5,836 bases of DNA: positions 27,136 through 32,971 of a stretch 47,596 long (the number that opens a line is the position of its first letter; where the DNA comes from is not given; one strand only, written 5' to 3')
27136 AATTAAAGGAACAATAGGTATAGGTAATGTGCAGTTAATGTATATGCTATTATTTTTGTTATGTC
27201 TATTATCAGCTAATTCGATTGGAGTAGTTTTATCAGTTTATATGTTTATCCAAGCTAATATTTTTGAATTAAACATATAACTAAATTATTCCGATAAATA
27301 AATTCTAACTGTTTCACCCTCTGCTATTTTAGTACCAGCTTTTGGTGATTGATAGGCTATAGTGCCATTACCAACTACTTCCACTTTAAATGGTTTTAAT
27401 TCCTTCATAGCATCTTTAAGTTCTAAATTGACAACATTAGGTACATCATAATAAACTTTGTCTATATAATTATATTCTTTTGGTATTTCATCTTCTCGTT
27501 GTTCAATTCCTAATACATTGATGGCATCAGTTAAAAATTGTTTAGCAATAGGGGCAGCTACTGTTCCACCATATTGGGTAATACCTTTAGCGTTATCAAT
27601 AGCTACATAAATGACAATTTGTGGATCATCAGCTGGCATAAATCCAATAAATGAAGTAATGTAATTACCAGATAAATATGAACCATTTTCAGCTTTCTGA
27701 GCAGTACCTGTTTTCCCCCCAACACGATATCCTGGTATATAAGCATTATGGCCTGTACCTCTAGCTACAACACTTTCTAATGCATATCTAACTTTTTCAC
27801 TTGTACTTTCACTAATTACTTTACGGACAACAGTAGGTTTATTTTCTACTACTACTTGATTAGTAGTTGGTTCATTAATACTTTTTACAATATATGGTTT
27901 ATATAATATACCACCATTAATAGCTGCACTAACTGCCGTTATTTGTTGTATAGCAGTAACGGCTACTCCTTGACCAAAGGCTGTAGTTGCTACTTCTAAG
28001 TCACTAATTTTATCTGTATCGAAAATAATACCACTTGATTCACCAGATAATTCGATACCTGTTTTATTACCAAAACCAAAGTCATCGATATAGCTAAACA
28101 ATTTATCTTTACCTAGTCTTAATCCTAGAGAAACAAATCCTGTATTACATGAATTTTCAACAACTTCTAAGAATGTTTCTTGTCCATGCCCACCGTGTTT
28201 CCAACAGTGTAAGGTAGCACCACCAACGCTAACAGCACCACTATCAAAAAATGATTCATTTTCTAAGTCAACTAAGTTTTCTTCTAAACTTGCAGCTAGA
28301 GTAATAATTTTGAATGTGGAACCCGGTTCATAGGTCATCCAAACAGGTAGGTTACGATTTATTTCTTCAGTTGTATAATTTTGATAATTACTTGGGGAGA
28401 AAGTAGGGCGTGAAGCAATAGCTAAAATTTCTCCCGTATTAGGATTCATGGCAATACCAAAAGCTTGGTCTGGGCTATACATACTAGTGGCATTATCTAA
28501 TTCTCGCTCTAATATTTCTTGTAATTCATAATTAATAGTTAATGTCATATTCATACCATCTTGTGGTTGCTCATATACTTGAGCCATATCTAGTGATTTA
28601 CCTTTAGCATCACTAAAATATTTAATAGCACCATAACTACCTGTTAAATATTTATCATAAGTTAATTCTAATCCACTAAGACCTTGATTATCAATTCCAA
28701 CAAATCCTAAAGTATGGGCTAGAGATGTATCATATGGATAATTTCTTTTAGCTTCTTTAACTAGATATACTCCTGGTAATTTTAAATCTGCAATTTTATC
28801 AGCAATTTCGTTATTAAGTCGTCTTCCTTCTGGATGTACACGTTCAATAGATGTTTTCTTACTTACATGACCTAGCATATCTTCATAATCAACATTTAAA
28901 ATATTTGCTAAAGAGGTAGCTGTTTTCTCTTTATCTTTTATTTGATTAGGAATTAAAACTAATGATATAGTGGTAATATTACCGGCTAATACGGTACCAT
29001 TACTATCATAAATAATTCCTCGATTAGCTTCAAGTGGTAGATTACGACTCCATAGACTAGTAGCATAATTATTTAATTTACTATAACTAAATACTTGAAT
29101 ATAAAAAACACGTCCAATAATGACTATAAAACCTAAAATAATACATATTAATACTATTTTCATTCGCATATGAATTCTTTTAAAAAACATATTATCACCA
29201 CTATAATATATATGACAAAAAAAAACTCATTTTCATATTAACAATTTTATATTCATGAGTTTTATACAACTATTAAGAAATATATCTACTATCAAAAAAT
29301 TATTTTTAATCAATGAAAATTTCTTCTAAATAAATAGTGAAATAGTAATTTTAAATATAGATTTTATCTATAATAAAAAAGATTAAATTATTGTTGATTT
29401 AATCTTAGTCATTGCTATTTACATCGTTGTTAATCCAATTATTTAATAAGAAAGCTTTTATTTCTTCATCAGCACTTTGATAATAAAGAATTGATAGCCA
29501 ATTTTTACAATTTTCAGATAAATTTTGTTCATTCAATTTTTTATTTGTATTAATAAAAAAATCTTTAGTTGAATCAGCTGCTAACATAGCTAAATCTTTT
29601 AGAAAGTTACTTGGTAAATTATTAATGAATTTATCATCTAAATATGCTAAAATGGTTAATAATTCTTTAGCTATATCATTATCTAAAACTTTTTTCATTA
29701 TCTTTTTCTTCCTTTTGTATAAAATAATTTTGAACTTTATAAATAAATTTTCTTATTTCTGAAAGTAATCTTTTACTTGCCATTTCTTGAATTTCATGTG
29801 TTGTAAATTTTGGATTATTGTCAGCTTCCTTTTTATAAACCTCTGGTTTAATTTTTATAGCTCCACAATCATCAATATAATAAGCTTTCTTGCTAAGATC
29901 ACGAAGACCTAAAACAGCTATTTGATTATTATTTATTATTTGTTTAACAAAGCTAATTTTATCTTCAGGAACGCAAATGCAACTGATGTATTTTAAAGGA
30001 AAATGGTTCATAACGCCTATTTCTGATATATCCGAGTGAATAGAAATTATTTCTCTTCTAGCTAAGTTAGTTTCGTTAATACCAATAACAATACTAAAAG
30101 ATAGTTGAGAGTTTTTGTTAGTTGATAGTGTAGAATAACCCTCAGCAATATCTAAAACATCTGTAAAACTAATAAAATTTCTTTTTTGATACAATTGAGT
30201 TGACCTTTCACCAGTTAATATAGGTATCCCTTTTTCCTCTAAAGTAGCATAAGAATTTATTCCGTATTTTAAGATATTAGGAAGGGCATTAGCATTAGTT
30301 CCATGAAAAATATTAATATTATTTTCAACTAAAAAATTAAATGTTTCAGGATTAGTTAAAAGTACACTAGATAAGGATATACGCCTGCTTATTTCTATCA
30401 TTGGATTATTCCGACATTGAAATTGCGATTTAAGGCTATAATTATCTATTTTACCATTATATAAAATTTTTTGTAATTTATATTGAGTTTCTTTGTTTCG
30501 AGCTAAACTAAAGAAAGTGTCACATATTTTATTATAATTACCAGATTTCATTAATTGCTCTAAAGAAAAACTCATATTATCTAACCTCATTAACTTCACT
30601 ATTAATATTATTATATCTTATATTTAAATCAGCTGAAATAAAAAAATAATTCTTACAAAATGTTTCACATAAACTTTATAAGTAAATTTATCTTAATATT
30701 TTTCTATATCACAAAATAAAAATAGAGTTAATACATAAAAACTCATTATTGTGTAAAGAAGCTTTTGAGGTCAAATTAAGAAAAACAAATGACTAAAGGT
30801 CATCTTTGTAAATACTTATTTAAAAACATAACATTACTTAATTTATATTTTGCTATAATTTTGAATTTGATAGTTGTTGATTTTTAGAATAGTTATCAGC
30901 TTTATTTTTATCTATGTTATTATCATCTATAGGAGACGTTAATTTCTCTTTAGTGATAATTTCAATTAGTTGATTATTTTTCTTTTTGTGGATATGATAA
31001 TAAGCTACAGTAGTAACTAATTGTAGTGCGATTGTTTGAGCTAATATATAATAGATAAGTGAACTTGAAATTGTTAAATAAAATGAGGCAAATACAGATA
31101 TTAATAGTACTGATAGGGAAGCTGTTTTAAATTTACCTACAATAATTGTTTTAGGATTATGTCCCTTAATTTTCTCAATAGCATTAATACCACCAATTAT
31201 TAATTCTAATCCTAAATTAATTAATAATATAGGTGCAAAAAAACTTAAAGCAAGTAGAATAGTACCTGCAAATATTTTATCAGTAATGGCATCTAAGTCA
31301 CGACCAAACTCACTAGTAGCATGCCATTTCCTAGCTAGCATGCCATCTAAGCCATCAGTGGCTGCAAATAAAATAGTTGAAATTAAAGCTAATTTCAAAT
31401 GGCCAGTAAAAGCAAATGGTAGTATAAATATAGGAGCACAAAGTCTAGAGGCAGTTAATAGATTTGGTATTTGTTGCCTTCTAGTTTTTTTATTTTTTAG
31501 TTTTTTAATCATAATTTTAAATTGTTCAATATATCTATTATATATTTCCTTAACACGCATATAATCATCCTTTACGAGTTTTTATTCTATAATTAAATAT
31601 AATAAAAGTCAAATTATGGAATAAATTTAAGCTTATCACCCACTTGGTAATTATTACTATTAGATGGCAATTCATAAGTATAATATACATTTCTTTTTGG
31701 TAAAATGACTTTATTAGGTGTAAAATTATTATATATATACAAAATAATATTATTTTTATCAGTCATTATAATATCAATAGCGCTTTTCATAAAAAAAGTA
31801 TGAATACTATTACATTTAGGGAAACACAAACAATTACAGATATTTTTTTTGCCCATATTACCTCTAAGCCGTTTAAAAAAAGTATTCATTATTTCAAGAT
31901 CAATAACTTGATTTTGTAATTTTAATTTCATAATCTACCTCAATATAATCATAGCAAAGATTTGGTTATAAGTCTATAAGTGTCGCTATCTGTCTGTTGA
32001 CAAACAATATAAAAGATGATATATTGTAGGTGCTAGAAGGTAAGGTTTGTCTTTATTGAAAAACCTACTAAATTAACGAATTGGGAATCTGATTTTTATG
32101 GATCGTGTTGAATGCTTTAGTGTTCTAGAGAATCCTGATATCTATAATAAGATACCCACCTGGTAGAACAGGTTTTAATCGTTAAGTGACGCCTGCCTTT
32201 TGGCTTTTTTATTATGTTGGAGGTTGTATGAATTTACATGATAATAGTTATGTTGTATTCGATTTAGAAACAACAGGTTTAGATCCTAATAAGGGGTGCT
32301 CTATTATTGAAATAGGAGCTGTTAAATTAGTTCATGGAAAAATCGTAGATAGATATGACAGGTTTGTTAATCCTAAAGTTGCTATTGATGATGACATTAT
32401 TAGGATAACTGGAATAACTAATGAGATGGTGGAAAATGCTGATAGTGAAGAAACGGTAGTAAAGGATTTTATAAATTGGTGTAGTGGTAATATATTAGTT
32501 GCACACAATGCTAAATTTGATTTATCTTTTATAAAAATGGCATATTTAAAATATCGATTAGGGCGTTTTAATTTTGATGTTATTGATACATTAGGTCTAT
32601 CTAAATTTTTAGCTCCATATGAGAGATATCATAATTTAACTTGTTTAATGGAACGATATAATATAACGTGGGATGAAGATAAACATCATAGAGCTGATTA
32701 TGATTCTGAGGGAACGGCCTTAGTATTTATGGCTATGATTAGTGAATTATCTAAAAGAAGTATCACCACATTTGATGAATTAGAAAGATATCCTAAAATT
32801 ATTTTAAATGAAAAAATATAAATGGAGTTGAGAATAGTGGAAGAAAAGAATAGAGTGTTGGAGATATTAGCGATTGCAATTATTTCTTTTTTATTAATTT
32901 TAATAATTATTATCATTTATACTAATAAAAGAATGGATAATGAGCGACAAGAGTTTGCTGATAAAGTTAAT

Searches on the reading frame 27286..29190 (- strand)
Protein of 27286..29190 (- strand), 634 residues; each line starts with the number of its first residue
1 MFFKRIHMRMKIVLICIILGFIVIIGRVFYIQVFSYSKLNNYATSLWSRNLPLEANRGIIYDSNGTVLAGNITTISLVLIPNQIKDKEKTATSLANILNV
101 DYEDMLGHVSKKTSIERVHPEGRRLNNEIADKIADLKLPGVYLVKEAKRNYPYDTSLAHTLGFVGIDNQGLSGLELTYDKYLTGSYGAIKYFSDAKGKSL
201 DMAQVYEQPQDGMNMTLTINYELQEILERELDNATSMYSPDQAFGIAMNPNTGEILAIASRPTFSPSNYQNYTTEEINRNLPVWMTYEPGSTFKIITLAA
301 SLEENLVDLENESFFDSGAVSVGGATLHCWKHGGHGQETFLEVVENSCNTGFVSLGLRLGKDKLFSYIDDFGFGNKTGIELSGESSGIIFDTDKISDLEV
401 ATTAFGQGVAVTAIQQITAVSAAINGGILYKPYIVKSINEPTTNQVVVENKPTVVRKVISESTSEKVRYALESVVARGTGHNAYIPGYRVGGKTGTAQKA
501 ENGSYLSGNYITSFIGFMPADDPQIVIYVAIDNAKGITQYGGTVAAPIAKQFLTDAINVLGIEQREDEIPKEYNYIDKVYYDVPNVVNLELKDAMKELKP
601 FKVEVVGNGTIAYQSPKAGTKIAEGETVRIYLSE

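Call 27: search_protein_families(library=pfam, proteins=[window:27286-29190:-])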
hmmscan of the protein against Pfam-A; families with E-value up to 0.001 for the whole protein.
window:27286-29190:- (634 aa): 3 families
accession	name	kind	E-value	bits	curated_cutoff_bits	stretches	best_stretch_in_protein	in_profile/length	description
PF00905.27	Transpeptidase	-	1.4e-83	281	22.1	1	246-553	4-298/299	Penicillin binding protein transpeptidase domain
PF03717.20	PBP_dimer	-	4.2e-24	86.4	24.4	1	53-200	2-176/180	Penicillin-binding Protein dimerisation domain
PF03793.24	PASTA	-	1.2e-12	48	23.2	1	582-633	2-63/64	PASTA domain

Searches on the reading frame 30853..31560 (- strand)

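Call 28: search_protein_families(library=pfam, proteins=[window:30853-31560:-])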
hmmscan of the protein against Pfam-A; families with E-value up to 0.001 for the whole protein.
window:30853-31560:- (235 aa): 1 family
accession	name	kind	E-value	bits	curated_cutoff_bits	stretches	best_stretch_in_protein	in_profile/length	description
PF01066.26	CDP-OH_P_transf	-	1.6e-21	77.7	22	1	30-172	2-146/152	CDP-alcohol phosphatidyltransferase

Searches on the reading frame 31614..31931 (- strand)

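Call 28: search_protein_families(library=pfam, proteins=[window:31614-31931:-])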
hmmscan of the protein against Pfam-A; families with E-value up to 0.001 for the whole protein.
window:31614-31931:- (105 aa): 1 family
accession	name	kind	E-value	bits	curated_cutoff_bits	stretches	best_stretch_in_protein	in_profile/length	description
PF02643.20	DUF192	-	2.3e-08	34.5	27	1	10-102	1-95/96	Uncharacterized ACR, COG1430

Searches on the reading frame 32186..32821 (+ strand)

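Call 28: search_protein_families(library=pfam, proteins=[window:32186-32821:+])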
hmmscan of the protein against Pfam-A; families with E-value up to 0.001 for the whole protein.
window:32186-32821:+ (211 aa): 4 families
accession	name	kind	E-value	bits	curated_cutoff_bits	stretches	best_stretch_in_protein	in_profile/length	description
PF00929.31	RNase_T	-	4.4e-34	118.8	24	1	23-181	1-164/164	Exonuclease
PF01612.26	DNA_pol_A_exo1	-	1.1e-05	25.7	23.6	0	15-172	15-140/173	3'-5' exonuclease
PF16473.11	Rv2179c-like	-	1.5e-05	25.2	27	1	23-124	3-122/177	3'-5' exoribonuclease Rv2179c-like domain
PF13482.12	RNase_H_2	-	0.00044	20.7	22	0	24-136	2-93/165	RNase_H superfamily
